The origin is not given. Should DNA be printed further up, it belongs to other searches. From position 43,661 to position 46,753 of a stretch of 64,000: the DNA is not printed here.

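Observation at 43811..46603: Phosphoketolase with a C-terminal CoA-binding (YccU/PF13380-like) domain fusion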

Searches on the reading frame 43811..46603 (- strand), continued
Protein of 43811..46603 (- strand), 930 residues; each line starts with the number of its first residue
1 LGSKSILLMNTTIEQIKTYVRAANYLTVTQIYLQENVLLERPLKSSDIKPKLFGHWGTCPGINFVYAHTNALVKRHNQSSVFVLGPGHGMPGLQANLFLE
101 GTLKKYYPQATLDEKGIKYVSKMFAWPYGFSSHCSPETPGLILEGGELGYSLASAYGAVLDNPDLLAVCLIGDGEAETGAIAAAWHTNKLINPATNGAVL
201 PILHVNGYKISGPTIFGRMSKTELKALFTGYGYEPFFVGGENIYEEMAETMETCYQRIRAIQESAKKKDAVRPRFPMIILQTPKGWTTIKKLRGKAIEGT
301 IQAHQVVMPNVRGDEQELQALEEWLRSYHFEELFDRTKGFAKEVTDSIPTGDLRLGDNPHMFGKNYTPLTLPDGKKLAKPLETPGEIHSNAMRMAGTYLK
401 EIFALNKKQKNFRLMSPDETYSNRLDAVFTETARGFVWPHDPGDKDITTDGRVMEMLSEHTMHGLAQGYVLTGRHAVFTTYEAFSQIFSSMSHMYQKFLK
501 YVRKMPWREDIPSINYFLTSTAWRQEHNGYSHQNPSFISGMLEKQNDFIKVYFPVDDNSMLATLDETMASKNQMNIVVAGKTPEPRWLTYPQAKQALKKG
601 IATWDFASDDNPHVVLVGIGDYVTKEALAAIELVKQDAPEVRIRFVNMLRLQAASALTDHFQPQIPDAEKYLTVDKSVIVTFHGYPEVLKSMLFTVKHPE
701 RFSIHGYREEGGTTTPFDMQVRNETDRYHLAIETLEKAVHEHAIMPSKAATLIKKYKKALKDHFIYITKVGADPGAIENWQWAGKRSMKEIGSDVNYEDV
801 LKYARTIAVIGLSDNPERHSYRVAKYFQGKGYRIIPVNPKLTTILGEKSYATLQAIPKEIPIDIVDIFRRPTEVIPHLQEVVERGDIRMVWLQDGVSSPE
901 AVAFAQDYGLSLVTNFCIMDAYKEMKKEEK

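Call 16: find_encoding_contigs(protein=P0152, flank=8000, max_places=2)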
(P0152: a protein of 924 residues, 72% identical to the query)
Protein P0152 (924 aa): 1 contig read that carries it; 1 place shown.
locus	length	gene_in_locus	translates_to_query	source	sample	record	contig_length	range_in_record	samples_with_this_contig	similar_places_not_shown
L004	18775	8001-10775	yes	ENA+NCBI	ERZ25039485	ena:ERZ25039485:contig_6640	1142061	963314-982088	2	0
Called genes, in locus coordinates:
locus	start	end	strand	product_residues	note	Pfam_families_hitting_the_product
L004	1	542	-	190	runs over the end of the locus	PF01966:HD (weak)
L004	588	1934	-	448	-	PF00391:PEP-utilizers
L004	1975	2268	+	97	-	-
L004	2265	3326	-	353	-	-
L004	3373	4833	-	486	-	PF12229:PG_binding_4, PF04294:VanW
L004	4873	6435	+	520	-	PF01547:SBP_bac_1, PF13416:SBP_bac_8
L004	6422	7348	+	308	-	-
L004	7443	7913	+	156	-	PF03449:GreA_GreB_N, PF01272:GreA_GreB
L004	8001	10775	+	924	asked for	PF09364:XFP_N, PF03894:XFP, PF09363:XFP_C, PF13380:CoA_binding_2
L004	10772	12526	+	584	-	PF00501:AMP-binding, PF13193:AMP-binding_C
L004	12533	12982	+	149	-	PF25084:LbH_EIF2B, PF25087:GMPPB_C, PF00132:Hexapep, PF21711:DCTN5 (weak), PF14602:Hexapep_2, PF00132:Hexapep, PF14602:Hexapep_2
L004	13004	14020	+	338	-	PF01565:FAD_binding_4, PF02873:MurB_C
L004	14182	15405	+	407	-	PF00155:Aminotran_1_2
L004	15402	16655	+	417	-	PF00278:Orn_DAP_Arg_deC, PF02784:Orn_Arg_deC_N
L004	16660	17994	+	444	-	PF00696:AA_kinase, PF01842:ACT (faint), PF13840:ACT_7 (weak), PF22468:ACT_9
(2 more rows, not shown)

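Call 17: find_encoding_contigs(protein=P0221, flank=8000, max_places=2)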
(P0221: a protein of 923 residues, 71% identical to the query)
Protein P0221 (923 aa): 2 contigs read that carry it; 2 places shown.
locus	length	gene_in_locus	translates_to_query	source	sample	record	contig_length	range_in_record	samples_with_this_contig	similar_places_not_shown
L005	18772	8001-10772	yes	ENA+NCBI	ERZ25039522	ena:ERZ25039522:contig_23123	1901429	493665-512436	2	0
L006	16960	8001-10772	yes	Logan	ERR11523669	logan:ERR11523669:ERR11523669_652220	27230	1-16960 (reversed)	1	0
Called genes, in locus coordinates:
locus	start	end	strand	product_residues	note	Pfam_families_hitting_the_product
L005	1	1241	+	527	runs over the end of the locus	PF03816:LytR_cpsA_psr, PF13399:LytR_C (weak)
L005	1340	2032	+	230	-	PF00027:cNMP_binding, PF13545:HTH_Crp_2, PF00325:Crp (weak)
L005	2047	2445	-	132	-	PF00072:Response_reg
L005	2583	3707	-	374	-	PF00989:PAS, PF08448:PAS_4 (weak), PF13426:PAS_9, PF00512:HisKA, PF13581:HATPase_c_2 (weak), PF02518:HATPase_c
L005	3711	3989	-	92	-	-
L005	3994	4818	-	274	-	-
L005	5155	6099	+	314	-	PF03706:LPG_synthase_TM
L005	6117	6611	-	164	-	PF03640:Lipoprotein_15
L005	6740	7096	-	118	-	PF02152:FolB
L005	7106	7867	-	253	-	PF01978:TrmB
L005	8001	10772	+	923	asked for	PF09364:XFP_N, PF02779:Transket_pyr (faint), PF03894:XFP, PF09363:XFP_C, PF13380:CoA_binding_2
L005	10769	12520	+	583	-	PF00501:AMP-binding, PF13193:AMP-binding_C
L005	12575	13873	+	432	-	PF02878:PGM_PMM_I, PF02879:PGM_PMM_II, PF02880:PGM_PMM_III, PF00408:PGM_PMM_IV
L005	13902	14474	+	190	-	-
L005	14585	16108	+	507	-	PF14010:PEPcase_2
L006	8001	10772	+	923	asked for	PF09364:XFP_N, PF02779:Transket_pyr (faint), PF03894:XFP, PF09363:XFP_C, PF13380:CoA_binding_2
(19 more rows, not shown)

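Call 21: search_solved_structures(query=window:44240-46603:-, max_evalue=1e-50, show_alignments=1)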
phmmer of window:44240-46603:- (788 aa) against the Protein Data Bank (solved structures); distinct sequences matched with E-value up to 1e-50: 10.
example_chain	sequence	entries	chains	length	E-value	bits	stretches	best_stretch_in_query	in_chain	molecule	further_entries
9cd3_A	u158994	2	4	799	7.3e-220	735.5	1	12-782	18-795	Phosphoketolase family protein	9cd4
8io8_A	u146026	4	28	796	1.9e-217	727.5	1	16-782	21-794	Probable phosphoketolase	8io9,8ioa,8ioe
8io6_A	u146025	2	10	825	2.2e-184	618.2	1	12-782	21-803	Xylulose5phosphatefructose6phosphate phosphoketolase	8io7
3ai7_A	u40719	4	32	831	2.2e-184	618.1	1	12-782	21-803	Xylulose-5-phosphate/fructose-6-phosphate phosphoketolase | Phosphoketolase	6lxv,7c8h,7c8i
3ahc_A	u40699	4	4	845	7.1e-182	609.8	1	12-735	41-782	Xylulose 5-phosphate/fructose 6-phosphate phosphoketolase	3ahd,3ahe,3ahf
3ahh_A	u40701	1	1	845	1.7e-180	605.3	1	12-735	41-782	Xylulose 5-phosphate/fructose 6-phosphate phosphoketolase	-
3ahi_A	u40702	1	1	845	1.7e-180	605.3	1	12-735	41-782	Xylulose 5-phosphate/fructose 6-phosphate phosphoketolase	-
3ahj_A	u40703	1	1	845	1.7e-180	605.3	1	12-735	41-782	Xylulose 5-phosphate/fructose 6-phosphate phosphoketolase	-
3ahg_A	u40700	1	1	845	1.7e-180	605.3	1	12-735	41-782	Xylulose 5-phosphate/fructose 6-phosphate phosphoketolase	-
6gua_A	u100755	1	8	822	1.3e-158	533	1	14-784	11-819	Probable phosphoketolase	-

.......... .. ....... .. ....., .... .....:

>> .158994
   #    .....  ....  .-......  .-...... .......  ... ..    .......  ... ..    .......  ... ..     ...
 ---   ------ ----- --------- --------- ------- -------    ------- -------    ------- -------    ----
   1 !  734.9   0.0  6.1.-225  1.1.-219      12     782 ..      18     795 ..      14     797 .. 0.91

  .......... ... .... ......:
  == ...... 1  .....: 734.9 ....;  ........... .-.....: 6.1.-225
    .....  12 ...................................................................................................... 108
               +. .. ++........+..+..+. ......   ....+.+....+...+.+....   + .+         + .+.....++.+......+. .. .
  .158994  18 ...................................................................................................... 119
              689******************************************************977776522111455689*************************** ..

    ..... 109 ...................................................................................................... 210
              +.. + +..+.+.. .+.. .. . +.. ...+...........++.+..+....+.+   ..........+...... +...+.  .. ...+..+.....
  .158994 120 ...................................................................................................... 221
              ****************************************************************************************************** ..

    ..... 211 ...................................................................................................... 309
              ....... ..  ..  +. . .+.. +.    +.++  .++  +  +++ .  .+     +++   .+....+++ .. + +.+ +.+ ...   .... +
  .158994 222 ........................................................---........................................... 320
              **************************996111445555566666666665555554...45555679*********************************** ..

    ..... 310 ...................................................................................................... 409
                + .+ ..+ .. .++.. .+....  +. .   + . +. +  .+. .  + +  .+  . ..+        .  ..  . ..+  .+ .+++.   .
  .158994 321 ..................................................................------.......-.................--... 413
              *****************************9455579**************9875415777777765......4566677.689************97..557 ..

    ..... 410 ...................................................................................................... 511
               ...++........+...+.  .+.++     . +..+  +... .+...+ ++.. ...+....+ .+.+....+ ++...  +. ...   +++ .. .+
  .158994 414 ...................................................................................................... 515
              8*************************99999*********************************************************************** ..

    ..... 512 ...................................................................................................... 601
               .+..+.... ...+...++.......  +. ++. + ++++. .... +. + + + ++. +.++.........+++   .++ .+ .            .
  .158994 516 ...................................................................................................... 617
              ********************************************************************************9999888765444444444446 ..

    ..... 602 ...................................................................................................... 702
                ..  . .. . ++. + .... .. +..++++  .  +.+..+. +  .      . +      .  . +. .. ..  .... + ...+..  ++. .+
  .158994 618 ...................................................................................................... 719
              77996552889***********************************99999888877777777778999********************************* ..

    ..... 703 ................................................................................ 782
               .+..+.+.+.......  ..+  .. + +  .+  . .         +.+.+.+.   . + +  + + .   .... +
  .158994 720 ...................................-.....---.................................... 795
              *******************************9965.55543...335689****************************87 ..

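Call 24: search_protein_representatives(protein=window:43814-46603:-)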
Query: 930 residues. Proteins with E-value up to 0.001 (for the whole library): 13612; up to 1e-10: 6610; up to 1e-30: 1262. The best 150 are listed.
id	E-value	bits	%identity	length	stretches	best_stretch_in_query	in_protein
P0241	5.2e-284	961.3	54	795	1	13-782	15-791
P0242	9.4e-233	791.7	46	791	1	16-782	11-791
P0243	2.9e-229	780.1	48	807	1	13-782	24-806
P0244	5.7e-221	752.7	44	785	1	15-781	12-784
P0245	5.0e-204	696.6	44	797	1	15-783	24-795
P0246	2.7e-202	690.9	43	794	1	10-783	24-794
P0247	4.0e-202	690.3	44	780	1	8-775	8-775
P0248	2.6e-197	674.4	42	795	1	13-780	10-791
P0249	5.6e-180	617.0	41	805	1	21-782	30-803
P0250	2.6e-178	611.5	41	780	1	21-782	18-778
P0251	6.3e-177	606.9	42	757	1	4-740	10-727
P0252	5.5e-176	603.8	46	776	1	5-595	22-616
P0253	1.0e-175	602.9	45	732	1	12-736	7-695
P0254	7.5e-175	600.1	40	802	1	16-783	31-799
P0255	5.0e-172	590.7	41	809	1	11-775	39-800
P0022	1.4e-108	380.8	66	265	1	663-927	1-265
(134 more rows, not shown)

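Call 39: find_encoding_contigs(protein=P0241, flank=6000, max_places=6)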
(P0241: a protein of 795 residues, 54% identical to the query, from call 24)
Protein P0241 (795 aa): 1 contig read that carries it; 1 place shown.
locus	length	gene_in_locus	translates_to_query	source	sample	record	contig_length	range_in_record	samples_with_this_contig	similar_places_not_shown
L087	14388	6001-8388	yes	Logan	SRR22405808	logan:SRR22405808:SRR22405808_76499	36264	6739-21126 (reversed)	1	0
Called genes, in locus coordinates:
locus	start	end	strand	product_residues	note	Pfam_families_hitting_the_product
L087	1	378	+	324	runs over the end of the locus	PF01544:CorA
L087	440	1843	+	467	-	PF01406:tRNA-synt_1e, PF01921:tRNA-synt_1f (faint), PF09334:tRNA-synt_1g (faint), PF09190:DALR_2, PF23493:CysS_C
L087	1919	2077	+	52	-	PF18930:DUF5679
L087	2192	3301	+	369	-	PF02502:LacAB_rpiB, PF00834:Ribul_P_3_epim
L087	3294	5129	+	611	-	PF00456:Transketolase_N, PF13292:DXP_synthase_N (weak), PF00676:E1_dh, PF02779:Transket_pyr, PF02780:Transketolase_C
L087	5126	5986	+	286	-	PF00923:TAL_FSA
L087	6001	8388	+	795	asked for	PF09364:XFP_N, PF03894:XFP, PF09363:XFP_C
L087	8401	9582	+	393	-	PF00871:Acetate_kinase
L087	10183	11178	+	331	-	PF01594:AI-2E_transport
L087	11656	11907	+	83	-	-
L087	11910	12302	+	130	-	PF04248:NTP_transf_9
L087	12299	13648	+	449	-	PF07992:Pyr_redox_2, PF13738:Pyr_redox_3, PF00070:Pyr_redox, PF02852:Pyr_redox_dim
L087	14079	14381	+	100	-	-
